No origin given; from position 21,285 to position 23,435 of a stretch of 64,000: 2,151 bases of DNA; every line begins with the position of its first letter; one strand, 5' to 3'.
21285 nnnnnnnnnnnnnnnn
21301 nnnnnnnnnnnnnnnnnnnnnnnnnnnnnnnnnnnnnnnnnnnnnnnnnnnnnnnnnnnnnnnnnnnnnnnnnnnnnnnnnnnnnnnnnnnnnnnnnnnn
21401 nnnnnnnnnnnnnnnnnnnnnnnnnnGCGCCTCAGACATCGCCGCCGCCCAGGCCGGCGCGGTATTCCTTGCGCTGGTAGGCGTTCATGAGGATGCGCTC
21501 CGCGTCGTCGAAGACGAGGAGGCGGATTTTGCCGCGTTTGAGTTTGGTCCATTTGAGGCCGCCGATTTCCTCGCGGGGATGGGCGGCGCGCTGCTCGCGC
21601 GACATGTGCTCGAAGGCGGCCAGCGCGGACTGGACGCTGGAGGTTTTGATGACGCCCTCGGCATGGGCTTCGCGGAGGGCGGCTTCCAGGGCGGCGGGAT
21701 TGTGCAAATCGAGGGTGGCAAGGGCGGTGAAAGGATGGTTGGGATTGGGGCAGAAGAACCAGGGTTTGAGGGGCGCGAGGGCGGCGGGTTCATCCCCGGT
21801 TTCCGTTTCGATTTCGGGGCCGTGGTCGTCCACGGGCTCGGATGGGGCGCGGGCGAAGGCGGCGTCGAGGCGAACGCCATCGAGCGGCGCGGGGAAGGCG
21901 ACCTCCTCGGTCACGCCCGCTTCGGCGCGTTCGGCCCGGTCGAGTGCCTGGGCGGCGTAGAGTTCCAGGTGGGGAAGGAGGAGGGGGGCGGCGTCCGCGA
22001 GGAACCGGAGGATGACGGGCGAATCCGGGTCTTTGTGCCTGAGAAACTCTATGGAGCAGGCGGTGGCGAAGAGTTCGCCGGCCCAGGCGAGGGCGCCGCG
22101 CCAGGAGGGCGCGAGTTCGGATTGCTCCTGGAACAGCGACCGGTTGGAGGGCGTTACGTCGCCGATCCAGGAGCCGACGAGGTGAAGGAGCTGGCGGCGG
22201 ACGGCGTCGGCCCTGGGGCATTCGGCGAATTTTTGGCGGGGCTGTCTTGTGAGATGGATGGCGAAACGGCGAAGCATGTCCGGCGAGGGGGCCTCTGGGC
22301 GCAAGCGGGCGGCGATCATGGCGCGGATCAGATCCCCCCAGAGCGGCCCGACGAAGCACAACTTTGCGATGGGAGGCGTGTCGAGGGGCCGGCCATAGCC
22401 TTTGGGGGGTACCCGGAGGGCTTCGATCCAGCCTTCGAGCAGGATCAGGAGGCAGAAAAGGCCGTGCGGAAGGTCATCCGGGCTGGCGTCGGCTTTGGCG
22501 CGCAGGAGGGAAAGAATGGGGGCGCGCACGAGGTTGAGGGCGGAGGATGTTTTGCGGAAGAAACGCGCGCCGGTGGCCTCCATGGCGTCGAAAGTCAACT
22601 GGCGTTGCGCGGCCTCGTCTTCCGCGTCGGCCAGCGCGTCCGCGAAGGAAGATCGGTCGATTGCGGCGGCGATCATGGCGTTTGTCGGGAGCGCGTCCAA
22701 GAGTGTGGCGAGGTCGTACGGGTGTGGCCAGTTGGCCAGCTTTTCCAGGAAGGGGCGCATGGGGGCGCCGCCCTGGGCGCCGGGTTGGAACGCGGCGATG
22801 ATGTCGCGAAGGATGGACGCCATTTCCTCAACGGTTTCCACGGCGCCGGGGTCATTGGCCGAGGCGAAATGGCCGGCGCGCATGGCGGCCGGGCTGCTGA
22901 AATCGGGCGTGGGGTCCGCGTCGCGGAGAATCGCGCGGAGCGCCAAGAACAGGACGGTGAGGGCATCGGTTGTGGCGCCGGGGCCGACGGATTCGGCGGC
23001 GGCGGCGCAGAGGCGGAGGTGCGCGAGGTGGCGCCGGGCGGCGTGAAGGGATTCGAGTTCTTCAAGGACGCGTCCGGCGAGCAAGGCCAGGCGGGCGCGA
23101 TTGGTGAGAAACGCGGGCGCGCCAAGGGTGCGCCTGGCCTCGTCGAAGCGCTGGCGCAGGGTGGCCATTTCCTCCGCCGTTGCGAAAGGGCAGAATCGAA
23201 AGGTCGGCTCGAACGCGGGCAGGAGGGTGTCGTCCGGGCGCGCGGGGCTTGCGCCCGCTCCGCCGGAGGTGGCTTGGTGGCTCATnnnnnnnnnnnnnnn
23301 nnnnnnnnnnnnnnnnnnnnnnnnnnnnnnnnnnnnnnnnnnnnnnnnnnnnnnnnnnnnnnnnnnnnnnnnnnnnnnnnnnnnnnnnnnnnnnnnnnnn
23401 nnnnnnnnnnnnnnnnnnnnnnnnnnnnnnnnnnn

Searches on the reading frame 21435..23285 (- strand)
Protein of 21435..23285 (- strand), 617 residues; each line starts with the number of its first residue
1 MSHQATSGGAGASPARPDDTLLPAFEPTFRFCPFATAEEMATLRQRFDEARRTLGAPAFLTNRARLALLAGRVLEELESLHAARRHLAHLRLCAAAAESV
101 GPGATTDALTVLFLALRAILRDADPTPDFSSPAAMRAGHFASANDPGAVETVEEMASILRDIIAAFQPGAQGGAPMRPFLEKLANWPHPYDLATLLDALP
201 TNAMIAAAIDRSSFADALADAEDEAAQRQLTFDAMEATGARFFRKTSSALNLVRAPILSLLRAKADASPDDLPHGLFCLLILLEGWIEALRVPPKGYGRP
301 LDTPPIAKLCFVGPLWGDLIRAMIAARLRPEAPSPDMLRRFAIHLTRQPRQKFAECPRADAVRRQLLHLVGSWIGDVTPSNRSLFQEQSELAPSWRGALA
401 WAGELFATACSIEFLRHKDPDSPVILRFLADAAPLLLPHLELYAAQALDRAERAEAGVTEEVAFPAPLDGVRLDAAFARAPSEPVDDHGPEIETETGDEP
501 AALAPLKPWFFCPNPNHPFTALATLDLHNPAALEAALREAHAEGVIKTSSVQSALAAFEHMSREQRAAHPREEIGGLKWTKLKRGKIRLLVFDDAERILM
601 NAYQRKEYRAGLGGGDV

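Call 6: search_protein_families(library=pfam, proteins=[window:21435-23285:-], max_evalue=1)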
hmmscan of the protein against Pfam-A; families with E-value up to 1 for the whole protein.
window:21435-23285:- (617 aa): 0 families

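Call 7: search_protein_families(library=ncbifam, proteins=[window:21435-23285:-], max_evalue=1)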
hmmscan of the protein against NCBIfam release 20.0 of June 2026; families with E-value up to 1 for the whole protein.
window:21435-23285:- (617 aa): 0 families

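Call 8: search_protein_families(library=padloc, proteins=[window:21435-23285:-], max_evalue=1)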
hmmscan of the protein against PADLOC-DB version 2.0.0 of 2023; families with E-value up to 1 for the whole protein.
window:21435-23285:- (617 aa): 1 family
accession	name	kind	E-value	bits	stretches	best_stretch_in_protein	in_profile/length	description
PDLC04572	PDC-M31B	-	0.027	12.1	1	356-398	118-160/181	-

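Call 9: find_homologous_proteins(query=window:21435-23285:-, max_evalue=0.001)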
Query window:21435-23285:- (617 aa): 1 proteins with E <= 0.001 among 8000 candidates.
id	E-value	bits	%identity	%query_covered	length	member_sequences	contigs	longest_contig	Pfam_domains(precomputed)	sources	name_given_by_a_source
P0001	0.0e+0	1369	100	100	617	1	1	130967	-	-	-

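Call 12: search_solved_structures(query=window:21435-23285:-, max_evalue=10, show_alignments=2)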
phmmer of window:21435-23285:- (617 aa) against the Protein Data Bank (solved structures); distinct sequences matched with E-value up to 10: 0.

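Call 19: find_encoding_contigs(protein=window:21435-23285:-, flank=10000, max_places=6)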
Protein window:21435-23285:- (617 aa): 1 contig read that carries it; 1 place shown.
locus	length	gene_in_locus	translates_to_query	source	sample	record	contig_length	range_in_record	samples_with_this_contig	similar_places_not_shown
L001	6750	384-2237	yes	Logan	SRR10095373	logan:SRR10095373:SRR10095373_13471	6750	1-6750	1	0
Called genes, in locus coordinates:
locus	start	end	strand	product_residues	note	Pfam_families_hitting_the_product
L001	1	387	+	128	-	?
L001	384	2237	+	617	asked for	-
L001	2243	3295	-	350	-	PF00702:Hydrolase, PF12710:HAD, PF13419:HAD_2, PF13242:Hydrolase_like (weak), PF00293:NUDIX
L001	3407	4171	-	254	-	PF01261:AP_endonuc_2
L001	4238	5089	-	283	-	PF01261:AP_endonuc_2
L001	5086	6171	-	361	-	PF01408:GFO_IDH_MocA, PF03447:NAD_binding_3 (weak), PF02894:GFO_IDH_MocA_C, PF22725:GFO_IDH_MocA_C3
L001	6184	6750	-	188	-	?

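Call 24: search_protein_representatives(protein=window:21435-23285:-)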
Query: 617 residues. Proteins with E-value up to 0.001 (for the whole library): 29; up to 1e-10: 5; up to 1e-30: 1. The best 29 are listed.
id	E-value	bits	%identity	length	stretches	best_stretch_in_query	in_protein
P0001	0.0e+00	1369.1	100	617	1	1-617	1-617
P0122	1.4e-24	103.1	70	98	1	543-615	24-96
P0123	2.4e-17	79.2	45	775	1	508-615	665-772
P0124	7.0e-16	74.4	29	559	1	315-615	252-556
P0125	2.6e-11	59.3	39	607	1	506-612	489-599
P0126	6.2e-09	51.5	37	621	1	499-608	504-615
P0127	2.2e-08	49.6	34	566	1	492-608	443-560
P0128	8.9e-08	47.6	35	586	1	481-612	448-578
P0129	1.4e-07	47.0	36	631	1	499-610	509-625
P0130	1.9e-07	46.5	31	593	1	505-610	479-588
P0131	7.6e-07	44.5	30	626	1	472-610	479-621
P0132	8.7e-07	44.4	29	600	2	493-609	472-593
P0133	1.0e-06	44.2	36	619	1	491-610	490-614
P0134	1.0e-06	44.1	29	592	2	478-609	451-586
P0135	1.2e-06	43.9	30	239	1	488-612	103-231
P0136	3.6e-06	42.3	34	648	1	489-610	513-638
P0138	5.9e-06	41.6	33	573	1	505-609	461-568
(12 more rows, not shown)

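Call 25: predict_structure(protein=window:21435-23285:-)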
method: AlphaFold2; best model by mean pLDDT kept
length: 617 residues; sequences in the alignment: 1
mean_pLDDT: 40.7   pTM: 0.23
mean pLDDT of the five models: 40.7, 34.7, 34.6, 32.5, 31.8
residues with pLDDT >= 90: 0; 70-90: 0; 50-70: 82; < 50: 535
segments of 3 or more residues with pLDDT < 50: 1-36, 53-68, 74-525, 543-546, 583-587, 601-617
pLDDT, mean of each block of 10 residues (from residue 1): 33 36 41 44 54 45 47 48 41 42 39 40 34 30 33 44 42 40 39 36 35 37 35 37 36 39 42 43 41 33 36 43 38 38 36 36 42 37 36 39 45 41 42 44 43 41 32 29 31 31 28 30 47 58 54 64 57 57 49 53 45 32
secondary structure, 60 per line:
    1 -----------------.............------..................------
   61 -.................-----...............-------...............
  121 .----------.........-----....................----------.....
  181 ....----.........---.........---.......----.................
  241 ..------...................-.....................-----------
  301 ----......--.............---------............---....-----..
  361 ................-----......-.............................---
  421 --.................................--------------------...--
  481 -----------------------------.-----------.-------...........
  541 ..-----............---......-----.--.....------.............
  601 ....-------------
elements in order: H18-30 H37-54 H62-78 H84-98 H106-121 H132-140 H146-165 H176-184 H189-197 H201-209 H213-219 H224-242 H249-267 H269-289 H305-310 H313-325 H335-346 H350-353 H359-376 H382-387 H389-417 H423-455 H530-542 H548-559 H563-568 E577-581 E588-592 H593-604

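Call 31: find_homologous_proteins(query=A1, max_evalue=0.001)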
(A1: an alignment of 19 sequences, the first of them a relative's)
Query A1 (19 sequences) (617 aa, profile of the alignment): 1 proteins with E <= 0.001 among 8000 candidates.
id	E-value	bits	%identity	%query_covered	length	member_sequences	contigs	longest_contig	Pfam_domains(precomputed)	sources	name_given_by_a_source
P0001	1.7e-115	405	100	100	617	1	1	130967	-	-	-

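Call 32: find_encoding_contigs(protein=P0124, flank=10000, max_places=3)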
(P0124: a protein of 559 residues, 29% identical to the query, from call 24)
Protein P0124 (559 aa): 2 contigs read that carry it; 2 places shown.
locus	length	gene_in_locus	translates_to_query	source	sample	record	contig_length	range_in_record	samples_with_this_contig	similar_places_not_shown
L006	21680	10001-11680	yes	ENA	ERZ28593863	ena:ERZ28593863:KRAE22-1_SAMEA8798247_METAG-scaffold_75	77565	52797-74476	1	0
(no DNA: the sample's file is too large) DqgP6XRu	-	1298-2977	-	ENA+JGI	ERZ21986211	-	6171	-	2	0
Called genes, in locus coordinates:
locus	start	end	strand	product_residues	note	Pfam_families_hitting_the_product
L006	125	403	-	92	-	-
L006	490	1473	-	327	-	-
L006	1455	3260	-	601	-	-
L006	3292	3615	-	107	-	-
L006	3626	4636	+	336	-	-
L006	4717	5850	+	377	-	PF26745:SPM (weak)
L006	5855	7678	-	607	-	PF13688:Reprolysin_5 (weak)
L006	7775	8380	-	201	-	PF01351:RNase_HII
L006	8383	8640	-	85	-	-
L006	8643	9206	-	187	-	-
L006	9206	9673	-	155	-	-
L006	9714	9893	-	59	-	-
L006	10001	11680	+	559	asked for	-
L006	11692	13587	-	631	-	-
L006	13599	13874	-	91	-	-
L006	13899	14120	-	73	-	-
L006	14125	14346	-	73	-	-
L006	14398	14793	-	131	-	-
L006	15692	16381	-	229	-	-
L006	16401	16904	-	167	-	-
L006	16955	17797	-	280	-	PF02739:5_3_exonuc_N, PF01367:5_3_exonuc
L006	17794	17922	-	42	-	-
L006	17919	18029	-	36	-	-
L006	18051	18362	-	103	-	-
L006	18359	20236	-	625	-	PF13086:AAA_11 (weak), PF13245:AAA_19 (weak), PF13604:AAA_30, PF13087:AAA_12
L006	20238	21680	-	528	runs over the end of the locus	PF01930:Cas_Cas4 (faint)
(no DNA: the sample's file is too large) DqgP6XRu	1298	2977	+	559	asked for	-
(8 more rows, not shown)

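Call 33: list_cluster_members(proteins=[P0122, P0123, P0124, P0125, P0126, P0129, P0130, P0133, P0136, P0138])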
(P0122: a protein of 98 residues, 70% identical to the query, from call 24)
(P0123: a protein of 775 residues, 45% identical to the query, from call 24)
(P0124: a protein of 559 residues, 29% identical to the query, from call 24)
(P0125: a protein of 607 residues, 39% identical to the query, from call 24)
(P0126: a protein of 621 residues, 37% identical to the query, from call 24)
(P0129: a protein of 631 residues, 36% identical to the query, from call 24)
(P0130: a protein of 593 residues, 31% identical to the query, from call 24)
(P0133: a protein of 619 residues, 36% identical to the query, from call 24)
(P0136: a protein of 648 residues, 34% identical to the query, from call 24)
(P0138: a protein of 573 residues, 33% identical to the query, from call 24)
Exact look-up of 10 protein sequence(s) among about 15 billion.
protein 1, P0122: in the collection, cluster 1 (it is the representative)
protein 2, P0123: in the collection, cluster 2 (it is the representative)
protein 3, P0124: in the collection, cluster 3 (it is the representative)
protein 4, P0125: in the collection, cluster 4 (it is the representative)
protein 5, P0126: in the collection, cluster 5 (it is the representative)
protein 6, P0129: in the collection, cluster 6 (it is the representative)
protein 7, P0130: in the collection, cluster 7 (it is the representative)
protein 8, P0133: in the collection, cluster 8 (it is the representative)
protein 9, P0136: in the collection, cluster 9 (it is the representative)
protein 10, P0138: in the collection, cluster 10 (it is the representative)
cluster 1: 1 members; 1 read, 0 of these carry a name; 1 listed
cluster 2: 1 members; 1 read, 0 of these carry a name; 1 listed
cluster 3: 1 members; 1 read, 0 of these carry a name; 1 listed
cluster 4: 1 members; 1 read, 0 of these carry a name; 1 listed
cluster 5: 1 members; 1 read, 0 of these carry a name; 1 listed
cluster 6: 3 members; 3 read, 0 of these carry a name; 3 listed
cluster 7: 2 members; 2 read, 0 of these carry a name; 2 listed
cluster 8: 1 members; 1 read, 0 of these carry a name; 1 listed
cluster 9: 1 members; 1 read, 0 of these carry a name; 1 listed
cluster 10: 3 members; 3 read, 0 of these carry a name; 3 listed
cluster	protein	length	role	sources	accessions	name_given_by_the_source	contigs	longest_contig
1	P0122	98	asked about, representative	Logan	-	-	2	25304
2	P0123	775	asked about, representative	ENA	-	-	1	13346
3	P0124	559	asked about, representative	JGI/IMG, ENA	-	-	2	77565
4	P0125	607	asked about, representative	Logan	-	-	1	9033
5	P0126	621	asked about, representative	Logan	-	-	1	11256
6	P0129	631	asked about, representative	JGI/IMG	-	-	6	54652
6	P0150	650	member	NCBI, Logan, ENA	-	-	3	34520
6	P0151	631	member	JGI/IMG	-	-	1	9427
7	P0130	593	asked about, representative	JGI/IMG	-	-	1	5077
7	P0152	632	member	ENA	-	-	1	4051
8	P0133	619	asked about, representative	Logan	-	-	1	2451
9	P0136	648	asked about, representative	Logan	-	-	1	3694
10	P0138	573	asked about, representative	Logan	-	-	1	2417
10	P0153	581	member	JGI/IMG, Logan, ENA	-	-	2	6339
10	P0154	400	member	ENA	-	-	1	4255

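Call 34: find_encoding_contigs(protein=P0129, flank=10000, max_places=3)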
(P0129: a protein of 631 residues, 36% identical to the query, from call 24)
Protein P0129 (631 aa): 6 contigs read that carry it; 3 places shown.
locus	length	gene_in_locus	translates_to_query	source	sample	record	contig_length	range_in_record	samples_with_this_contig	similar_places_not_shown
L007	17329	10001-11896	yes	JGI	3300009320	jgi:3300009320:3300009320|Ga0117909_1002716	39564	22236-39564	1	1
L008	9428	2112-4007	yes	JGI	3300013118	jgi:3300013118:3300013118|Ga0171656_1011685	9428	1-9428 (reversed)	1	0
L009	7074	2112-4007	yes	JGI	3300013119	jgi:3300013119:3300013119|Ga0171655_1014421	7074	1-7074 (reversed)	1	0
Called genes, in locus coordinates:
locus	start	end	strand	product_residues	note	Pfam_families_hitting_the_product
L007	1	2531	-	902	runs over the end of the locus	PF00999:Na_H_Exchanger, PF00359:PTS_EIIA_2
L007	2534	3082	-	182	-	PF14385:DUF4416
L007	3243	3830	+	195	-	PF00578:AhpC-TSA, PF08534:Redoxin, PF10417:1-cysPrx_C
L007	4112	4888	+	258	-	PF00994:MoCF_biosynth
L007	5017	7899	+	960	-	PF00754:F5_F8_type_C, PF22633:F5_F8_type_C_2, PF18582:HZS_alpha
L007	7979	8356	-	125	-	PF11325:DUF3127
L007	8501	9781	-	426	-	PF01553:Acyltransferase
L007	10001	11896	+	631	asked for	-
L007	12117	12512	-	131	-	PF00383:dCMP_cyt_deam_1, PF08211:dCMP_cyt_deam_2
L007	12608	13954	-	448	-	PF02885:Glycos_trans_3N, PF00591:Glycos_transf_3, PF07831:PYNP_C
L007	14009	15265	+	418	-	PF13692:Glyco_trans_1_4 (faint), PF20706:GT4-conflict (faint), PF00534:Glycos_transf_1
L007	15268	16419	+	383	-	PF13439:Glyco_transf_4, PF13477:Glyco_trans_4_2, PF13579:Glyco_trans_4_4, PF20706:GT4-conflict, PF00534:Glycos_transf_1, PF13692:Glyco_trans_1_4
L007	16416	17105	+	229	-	PF08889:WbqC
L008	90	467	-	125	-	PF11325:DUF3127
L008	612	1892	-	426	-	PF01553:Acyltransferase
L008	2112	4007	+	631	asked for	-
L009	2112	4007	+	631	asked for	-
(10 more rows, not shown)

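Call 35: find_encoding_contigs(protein=P0122, flank=10000, max_places=2)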
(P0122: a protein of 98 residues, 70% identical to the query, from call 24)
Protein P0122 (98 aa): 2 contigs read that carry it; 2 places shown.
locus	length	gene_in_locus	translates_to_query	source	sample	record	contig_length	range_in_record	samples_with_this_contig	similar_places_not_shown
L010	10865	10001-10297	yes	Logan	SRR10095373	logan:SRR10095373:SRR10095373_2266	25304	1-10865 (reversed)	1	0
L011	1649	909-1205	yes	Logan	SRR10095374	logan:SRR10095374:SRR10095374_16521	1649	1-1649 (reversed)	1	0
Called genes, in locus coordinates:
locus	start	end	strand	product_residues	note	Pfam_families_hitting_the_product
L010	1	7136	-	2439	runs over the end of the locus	PF28553:WH_1 (weak), PF28554:DUF8437, PF28555:Helicase_dom (faint)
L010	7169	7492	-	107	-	-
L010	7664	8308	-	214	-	-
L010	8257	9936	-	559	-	-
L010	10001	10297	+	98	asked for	-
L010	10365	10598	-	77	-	-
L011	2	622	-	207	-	?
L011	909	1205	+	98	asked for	-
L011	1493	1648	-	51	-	?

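Call 36: find_encoding_contigs(protein=P0123, flank=10000, max_places=2)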
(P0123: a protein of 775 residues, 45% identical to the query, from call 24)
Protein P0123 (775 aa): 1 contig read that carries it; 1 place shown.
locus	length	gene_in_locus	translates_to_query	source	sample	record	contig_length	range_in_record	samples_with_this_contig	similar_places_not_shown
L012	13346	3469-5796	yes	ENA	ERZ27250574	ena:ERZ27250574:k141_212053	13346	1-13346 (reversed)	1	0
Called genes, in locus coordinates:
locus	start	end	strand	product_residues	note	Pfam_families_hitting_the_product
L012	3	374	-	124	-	?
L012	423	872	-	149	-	-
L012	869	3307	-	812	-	-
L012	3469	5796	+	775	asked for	-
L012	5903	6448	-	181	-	PF04471:Mrr_cat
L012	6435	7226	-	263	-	-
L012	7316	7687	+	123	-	-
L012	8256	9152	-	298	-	-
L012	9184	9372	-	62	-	-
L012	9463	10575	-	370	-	-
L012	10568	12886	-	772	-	PF03235:GmrSD_N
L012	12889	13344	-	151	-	?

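Call 42: search_protein_families(library=phrogs, alignment_id=A1, max_evalue=0.01)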
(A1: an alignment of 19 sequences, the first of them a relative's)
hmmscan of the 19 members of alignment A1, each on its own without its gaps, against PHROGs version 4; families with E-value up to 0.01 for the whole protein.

A. member 1, P0001 (617 aa): 0 families

B. families by the number of members that match (of 19 scanned): 2 families
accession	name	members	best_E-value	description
phrog_13341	-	1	0.0095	-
phrog_1697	-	1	0.01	minor tail protein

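Call 69: search_protein_families(library=phrogs, proteins=[L006:490-1473:-, L006:1455-3260:-, L006:3626-4636:+, L006:4717-5850:+, L006:5855-7678:-, L006:8643-9206:-, L006:11692-13587:-, L006:15692-16381:-, L006:18359-20236:-, L006:20238-21680:-], max_evalue=0.001)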
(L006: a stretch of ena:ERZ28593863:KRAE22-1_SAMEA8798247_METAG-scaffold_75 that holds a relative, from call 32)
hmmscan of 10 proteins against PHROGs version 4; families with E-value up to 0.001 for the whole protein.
L006:490-1473:- (327 aa): 1 family
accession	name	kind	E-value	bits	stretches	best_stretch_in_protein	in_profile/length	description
phrog_24943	-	DNA, RNA and nucleotide metabolism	4.9e-29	102.6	1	1-267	1-290/350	DNA polymerase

L006:1455-3260:- (601 aa): 0 families

L006:3626-4636:+ (336 aa): 0 families

L006:4717-5850:+ (377 aa): 0 families

L006:5855-7678:- (607 aa): 0 families

L006:8643-9206:- (187 aa): 1 family
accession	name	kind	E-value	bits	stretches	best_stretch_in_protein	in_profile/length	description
phrog_3205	-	unknown function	6.2e-11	43.6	2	58-131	155-229/243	-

L006:11692-13587:- (631 aa): 0 families

L006:15692-16381:- (229 aa): 0 families

L006:18359-20236:- (625 aa): 1 family
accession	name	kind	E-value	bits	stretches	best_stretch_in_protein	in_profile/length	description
phrog_25411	-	unknown function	7.5e-27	95.2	1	204-596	220-604/627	-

L006:20238-21680:- (480 aa): 1 family
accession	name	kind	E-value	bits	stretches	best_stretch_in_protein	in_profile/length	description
phrog_1706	-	DNA, RNA and nucleotide metabolism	2e-11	44.9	1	97-253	108-254/293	CRISPR/Cas system associated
